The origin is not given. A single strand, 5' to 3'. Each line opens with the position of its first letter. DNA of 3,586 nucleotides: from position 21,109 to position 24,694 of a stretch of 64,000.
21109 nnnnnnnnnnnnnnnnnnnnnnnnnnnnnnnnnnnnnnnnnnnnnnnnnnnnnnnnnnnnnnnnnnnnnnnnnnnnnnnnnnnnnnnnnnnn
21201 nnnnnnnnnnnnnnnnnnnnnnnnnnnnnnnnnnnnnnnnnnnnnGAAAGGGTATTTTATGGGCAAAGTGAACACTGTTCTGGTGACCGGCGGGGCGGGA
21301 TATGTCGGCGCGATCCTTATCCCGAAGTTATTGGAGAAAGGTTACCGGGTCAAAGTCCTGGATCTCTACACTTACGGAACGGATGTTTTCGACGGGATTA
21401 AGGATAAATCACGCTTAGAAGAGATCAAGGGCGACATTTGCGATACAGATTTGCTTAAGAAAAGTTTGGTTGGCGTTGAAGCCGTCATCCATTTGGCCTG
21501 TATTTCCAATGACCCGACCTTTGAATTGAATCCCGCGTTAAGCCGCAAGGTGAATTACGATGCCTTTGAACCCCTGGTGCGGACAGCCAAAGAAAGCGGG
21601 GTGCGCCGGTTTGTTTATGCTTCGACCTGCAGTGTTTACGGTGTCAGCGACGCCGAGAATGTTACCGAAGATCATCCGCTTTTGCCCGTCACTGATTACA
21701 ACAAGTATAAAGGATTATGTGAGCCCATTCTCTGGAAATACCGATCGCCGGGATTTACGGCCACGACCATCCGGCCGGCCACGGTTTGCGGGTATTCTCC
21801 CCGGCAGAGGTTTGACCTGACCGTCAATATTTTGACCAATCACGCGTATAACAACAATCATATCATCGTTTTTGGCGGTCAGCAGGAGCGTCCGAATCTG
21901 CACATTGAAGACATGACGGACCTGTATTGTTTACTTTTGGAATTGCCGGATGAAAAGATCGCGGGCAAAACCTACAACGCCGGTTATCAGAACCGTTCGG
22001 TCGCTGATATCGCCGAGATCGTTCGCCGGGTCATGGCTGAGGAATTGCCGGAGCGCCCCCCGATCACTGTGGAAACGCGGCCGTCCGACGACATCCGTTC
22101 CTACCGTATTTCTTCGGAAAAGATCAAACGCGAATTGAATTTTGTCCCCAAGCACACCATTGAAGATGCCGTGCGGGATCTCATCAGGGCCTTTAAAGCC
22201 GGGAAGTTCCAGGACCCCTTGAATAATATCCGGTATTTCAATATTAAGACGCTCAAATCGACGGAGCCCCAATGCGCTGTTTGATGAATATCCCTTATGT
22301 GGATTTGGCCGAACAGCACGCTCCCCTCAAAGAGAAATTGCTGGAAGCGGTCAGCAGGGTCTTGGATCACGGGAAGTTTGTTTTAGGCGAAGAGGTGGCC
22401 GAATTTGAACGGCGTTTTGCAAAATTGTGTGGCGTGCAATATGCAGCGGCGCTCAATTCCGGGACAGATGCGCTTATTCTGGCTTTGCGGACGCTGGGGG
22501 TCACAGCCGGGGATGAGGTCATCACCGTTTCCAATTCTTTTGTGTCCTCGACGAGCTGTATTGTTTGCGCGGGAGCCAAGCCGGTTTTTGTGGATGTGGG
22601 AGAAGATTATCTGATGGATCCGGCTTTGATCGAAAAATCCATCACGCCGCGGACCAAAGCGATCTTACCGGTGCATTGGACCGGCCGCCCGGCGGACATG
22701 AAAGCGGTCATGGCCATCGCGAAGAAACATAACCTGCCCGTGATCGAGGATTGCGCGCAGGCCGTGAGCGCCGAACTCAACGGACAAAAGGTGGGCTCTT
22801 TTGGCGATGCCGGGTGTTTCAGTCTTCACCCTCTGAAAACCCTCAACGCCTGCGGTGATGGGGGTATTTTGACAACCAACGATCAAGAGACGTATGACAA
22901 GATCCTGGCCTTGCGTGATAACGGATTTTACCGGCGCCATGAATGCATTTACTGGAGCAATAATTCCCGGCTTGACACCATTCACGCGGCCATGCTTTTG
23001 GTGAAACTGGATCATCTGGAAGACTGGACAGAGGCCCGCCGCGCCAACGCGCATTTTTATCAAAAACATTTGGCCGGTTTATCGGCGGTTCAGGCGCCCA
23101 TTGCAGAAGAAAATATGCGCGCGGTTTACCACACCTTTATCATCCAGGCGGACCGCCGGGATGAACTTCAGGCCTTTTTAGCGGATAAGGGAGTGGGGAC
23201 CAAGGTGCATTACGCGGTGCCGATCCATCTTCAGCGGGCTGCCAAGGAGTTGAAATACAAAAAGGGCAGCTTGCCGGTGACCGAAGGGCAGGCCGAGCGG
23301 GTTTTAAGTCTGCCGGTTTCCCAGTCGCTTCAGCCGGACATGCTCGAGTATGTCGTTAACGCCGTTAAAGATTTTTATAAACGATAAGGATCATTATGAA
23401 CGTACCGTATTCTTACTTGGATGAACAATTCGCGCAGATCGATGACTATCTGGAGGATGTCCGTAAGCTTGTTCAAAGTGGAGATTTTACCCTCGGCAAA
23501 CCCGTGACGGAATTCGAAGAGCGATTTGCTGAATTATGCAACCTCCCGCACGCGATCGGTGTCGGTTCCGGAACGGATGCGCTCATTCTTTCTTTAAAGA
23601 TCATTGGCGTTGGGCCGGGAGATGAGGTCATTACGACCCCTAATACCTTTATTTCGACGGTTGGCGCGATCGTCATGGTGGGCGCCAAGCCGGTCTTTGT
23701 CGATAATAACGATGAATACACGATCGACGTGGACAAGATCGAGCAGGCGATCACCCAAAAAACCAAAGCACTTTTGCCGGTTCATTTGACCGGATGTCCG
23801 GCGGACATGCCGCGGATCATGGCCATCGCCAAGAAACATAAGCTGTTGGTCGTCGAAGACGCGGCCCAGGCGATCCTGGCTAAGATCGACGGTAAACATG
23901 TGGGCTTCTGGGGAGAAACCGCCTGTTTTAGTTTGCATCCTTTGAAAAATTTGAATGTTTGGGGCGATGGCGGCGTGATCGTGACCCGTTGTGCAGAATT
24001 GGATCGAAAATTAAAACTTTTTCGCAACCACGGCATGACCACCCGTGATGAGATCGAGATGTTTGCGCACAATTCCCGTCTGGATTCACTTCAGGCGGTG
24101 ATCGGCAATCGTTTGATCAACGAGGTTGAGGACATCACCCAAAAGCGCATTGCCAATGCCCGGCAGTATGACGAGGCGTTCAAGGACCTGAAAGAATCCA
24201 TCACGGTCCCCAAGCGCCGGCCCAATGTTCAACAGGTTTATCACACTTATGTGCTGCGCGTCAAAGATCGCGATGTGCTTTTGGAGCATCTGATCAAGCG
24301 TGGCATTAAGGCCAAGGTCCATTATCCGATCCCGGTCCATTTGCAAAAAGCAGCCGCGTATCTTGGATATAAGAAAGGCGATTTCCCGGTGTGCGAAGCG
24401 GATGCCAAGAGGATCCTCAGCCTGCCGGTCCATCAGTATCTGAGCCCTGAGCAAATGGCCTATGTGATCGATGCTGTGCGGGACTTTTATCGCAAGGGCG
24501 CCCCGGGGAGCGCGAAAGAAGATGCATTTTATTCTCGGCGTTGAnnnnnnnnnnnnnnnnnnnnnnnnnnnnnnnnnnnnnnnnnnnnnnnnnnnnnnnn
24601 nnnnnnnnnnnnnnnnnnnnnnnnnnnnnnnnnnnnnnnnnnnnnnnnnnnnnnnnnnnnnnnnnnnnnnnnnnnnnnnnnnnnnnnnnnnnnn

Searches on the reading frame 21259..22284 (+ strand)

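Call 9: search_protein_families(library=ncbifam, proteins=[window:21259-22284:+], max_evalue=0.00001)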
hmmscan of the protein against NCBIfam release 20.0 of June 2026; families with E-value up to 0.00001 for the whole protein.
window:21259-22284:+ (341 aa): 20 families
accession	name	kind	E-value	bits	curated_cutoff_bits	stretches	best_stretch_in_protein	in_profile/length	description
TIGR01179.1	galE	equivalog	9.4e-30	103.6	262.3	1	7-307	2-320/332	UDP-glucose 4-epimerase GalE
TIGR01181.1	dTDP_gluc_dehyt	equivalog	8e-29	100.7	365.1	1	7-312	2-311/321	dTDP-glucose 4,6-dehydratase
TIGR04180.1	EDH_00030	hypoth_equivalog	1.9e-24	86.3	475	1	7-264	1-261/297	NAD-dependent 4,6-dehydratase LegB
TIGR03466.1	HpnA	hypoth_equivalog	1.4e-21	76.7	367.65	1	6-175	2-169/327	hopanoid-associated sugar epimerase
TIGR02197.1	heptose_epim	equivalog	1.2e-19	70.6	274.6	1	7-312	1-313/316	ADP-glyceromanno-heptose 6-epimerase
NF043036.1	ErythonDh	equivalog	4.6e-19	68.8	325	1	7-173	3-176/321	D-erythronate dehydrogenase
NF007582.0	PRK10217.1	equivalog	4.4e-16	58.9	698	1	5-314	2-333/355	dTDP-glucose 4,6-dehydratase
NF008872.0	PRK11908.1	equivalog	7.6e-16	58.1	294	1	6-314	3-337/349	bifunctional UDP-4-keto-pentose/UDP-xylose synthase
NF007490.0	PRK10084.1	subfamily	1.2e-14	54.1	649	1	169-314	188-336/361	dTDP-glucose 4,6-dehydratase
NF007956.0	PRK10675.1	subfamily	1.4e-13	50.7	394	1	6-159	2-161/338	UDP-glucose 4-epimerase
TIGR03589.1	PseB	equivalog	3.9e-11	42.5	407.75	1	5-123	5-125/324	UDP-N-acetylglucosamine 4,6-dehydratase (inverting)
NF042422.1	oxyalk_red_OleD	equivalog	4.1e-11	42.8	580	1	7-128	3-115/329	2-alkyl-3-oxoalkanoate reductase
NF052578.1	StrlDmthSdmBMthl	equivalog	6.6e-11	42.5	600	1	6-179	2-172/328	sterol demethylase protein SdmB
NF041293.1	G6PDh_Azf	equivalog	1.4e-10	41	400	1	5-135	3-127/252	NAD-dependent glucose-6-phosphate dehydrogenase Azf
NF042423.1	oxyalk_red_Shew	equivalog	1.5e-10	40.7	580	1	3-178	7-176/331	2-alkyl-3-oxoalkanoate reductase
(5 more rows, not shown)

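Call 10: search_protein_families(library=pfam, proteins=[window:21259-22284:+], max_evalue=0.0001)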
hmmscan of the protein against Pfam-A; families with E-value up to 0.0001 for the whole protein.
window:21259-22284:+ (341 aa): 8 families
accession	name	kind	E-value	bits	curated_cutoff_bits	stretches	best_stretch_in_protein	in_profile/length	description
PF01370.27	Epimerase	-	2.2e-36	125.9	20.9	1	7-242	1-240/240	NAD dependent epimerase/dehydratase family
PF16363.11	GDP_Man_Dehyd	-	1.6e-28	100.5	27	1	8-307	1-331/332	GDP-mannose 4,6 dehydratase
PF01073.25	3Beta_HSD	-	8.6e-20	71.3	22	1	8-206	1-207/280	3-beta hydroxysteroid dehydrogenase/isomerase family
PF04321.23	RmlD_sub_bind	-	2.9e-12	46.7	27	1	6-309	2-282/287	RmlD substrate binding domain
PF13460.12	NAD_binding_10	-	4.5e-09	36.9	27.2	1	11-131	1-107/184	NAD(P)H-binding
PF02719.21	Polysacc_synt_2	-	2.6e-08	33.9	20.2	1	7-123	1-128/293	Polysaccharide biosynthesis protein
PF05368.20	NmrA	-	3.8e-08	33.7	27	1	5-126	3-110/298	NmrA-like family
PF07993.18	NAD_binding_4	-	1.7e-06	27.9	20.1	0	9-180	1-211/258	Male sterility protein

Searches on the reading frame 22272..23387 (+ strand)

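Call 9: search_protein_families(library=ncbifam, proteins=[window:22272-23387:+], max_evalue=0.00001)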
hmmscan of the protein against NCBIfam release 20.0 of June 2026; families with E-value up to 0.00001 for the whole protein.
window:22272-23387:+ (371 aa): 19 families
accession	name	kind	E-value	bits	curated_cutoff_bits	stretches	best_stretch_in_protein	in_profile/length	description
TIGR03588.1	PseC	equivalog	1.4e-74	251.3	423.5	1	20-367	10-378/380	UDP-4-amino-4,6-dideoxy-N-acetyl-beta-L-altrosamine transaminase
NF008658.2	PRK11658.1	equivalog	1.5e-66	224.6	631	1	19-368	12-376/379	UDP-4-amino-4-deoxy-L-arabinose aminotransferase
NF008687.0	PRK11706.1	equivalog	1.4e-64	218.2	375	1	45-369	36-374/375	dTDP-4-amino-4,6-dideoxygalactose transaminase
TIGR04427.1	PLP_DesI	equivalog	1.2e-54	186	650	1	21-363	32-377/390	dTDP-4-dehydro-6-deoxyglucose aminotransferase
TIGR02379.1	ECA_wecE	subfamily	1.5e-53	181.9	434.85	1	53-369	44-375/376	dTDP-4-amino-4,6-dideoxy-D-glucose transaminase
TIGR04181.1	NHT_00031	hypoth_equivalog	1.6e-53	181.9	420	1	25-350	14-359/359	LegC family aminotransferase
NF011936.0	PRK15407.1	equivalog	2.7e-48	164.8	423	2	24-218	50-251/440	lipopolysaccharide biosynthesis protein RfbH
NF004770.0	PRK06108.1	subfamily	7.1e-11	41.5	422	1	45-160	86-209/396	pyridoxal phosphate-dependent aminotransferase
NF005816.0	PRK07682.1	equivalog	1e-10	40.8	620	1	64-162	99-204/390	aminotransferase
NF006096.0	PRK08248.1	equivalog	7.5e-09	34.7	726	1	45-164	69-189/431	homocysteine synthase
NF004621.0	PRK05957.1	equivalog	8.5e-08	31.3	498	1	77-155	110-194/389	pyridoxal phosphate-dependent aminotransferase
NF041364.1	GntC_guanitoxin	equivalog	2.7e-07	29.8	415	1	65-160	70-173/356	guanitoxin biosynthesis PLP-dependent (S)-gamma-hydroxy-L-arginine cyclodehydratase GntC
NF004650.0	PRK05994.1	equivalog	3.2e-07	29.5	667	1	43-164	66-188/427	O-acetylhomoserine aminocarboxypropyltransferase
NF041091.1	asp_aminotase_Arch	equivalog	3.4e-07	29.4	550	1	62-160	94-199/376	aspartate aminotransferase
TIGR01326.1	OAH_OAS_sulfhy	subfamily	8.3e-07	28.1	495.1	1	45-164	62-182/418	O-acetylhomoserine aminocarboxypropyltransferase/cysteine synthase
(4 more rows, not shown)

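Call 10: search_protein_families(library=pfam, proteins=[window:22272-23387:+], max_evalue=0.0001)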
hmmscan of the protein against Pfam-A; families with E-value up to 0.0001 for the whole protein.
window:22272-23387:+ (371 aa): 4 families
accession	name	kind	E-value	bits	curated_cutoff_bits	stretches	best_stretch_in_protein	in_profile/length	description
PF01041.23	DegT_DnrJ_EryC1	-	8.7e-113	377.6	19.8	1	20-365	4-359/360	DegT/DnrJ/EryC1/StrS aminotransferase family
PF01053.26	Cys_Met_Meta_PP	-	3e-08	33.1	27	1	44-161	56-174/381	Cys/Met metabolism PLP-dependent enzyme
PF01212.27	Beta_elim_lyase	-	6.4e-08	32.7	27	1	40-272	32-270/288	Beta-eliminating lyase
PF00155.27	Aminotran_1_2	-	2.1e-05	24.3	19.7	1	42-161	44-186/361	Aminotransferase class I and II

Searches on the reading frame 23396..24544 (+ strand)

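Call 9: search_protein_families(library=ncbifam, proteins=[window:23396-24544:+], max_evalue=0.00001)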
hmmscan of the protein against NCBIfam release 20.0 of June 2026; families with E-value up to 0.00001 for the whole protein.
window:23396-24544:+ (382 aa): 20 families
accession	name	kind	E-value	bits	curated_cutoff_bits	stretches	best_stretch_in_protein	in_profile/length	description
TIGR03588.1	PseC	equivalog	3.5e-71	240.1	423.5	1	18-363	13-378/380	UDP-4-amino-4,6-dideoxy-N-acetyl-beta-L-altrosamine transaminase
NF008687.0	PRK11706.1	equivalog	2.1e-64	217.7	375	1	40-365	36-374/375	dTDP-4-amino-4,6-dideoxygalactose transaminase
NF008658.2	PRK11658.1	equivalog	8e-57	192.6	631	1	16-364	14-376/379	UDP-4-amino-4-deoxy-L-arabinose aminotransferase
TIGR02379.1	ECA_wecE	subfamily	2e-56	191.4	434.85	1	44-365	40-375/376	dTDP-4-amino-4,6-dideoxy-D-glucose transaminase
TIGR04181.1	NHT_00031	hypoth_equivalog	2.4e-51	174.7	420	1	32-344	27-357/359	LegC family aminotransferase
TIGR04427.1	PLP_DesI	equivalog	1.5e-42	146.1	650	1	35-366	52-384/390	dTDP-4-dehydro-6-deoxyglucose aminotransferase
NF011936.0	PRK15407.1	equivalog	1.6e-41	142.4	423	1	30-213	60-251/440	lipopolysaccharide biosynthesis protein RfbH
NF004770.0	PRK06108.1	subfamily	6.5e-11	41.7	422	1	42-156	88-210/396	pyridoxal phosphate-dependent aminotransferase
NF005816.0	PRK07682.1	equivalog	1e-10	40.9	620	1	56-162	97-209/390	aminotransferase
NF004621.0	PRK05957.1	equivalog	4.6e-10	38.8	498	1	57-156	95-200/389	pyridoxal phosphate-dependent aminotransferase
NF004975.0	PRK06348.1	equivalog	2.2e-08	33.5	549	1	29-155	67-201/384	pyridoxal phosphate-dependent aminotransferase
NF041091.1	asp_aminotase_Arch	equivalog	4e-08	32.5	550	1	58-161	95-205/376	aspartate aminotransferase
NF002878.0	PRK03321.1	subfamily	1.1e-07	30.9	374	1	38-127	60-150/352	histidinol-phosphate transaminase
NF005855.0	PRK07777.1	equivalog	4.3e-07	29.6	553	1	69-168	107-215/391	pyridoxal phosphate-dependent aminotransferase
NF003496.0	PRK05166.1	equivalog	1.4e-06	27.4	540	1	42-156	78-199/373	histidinol-phosphate transaminase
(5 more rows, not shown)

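Call 10: search_protein_families(library=pfam, proteins=[window:23396-24544:+], max_evalue=0.0001)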
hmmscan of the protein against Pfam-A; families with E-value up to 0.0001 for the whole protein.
window:23396-24544:+ (382 aa): 5 families
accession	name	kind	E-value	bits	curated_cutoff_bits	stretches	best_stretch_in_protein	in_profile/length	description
PF01041.23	DegT_DnrJ_EryC1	-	1.1e-105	354.3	19.8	1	17-362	6-360/360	DegT/DnrJ/EryC1/StrS aminotransferase family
PF00266.25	Aminotran_5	-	2e-09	37.4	21.5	1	14-162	18-182/371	Aminotransferase class-V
PF00155.27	Aminotran_1_2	-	6e-09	36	19.7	1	14-157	18-187/361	Aminotransferase class I and II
PF01212.27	Beta_elim_lyase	-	6.6e-07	29.4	27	1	37-158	34-171/288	Beta-eliminating lyase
PF01053.26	Cys_Met_Meta_PP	-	1e-05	24.7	27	1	38-156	55-174/381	Cys/Met metabolism PLP-dependent enzyme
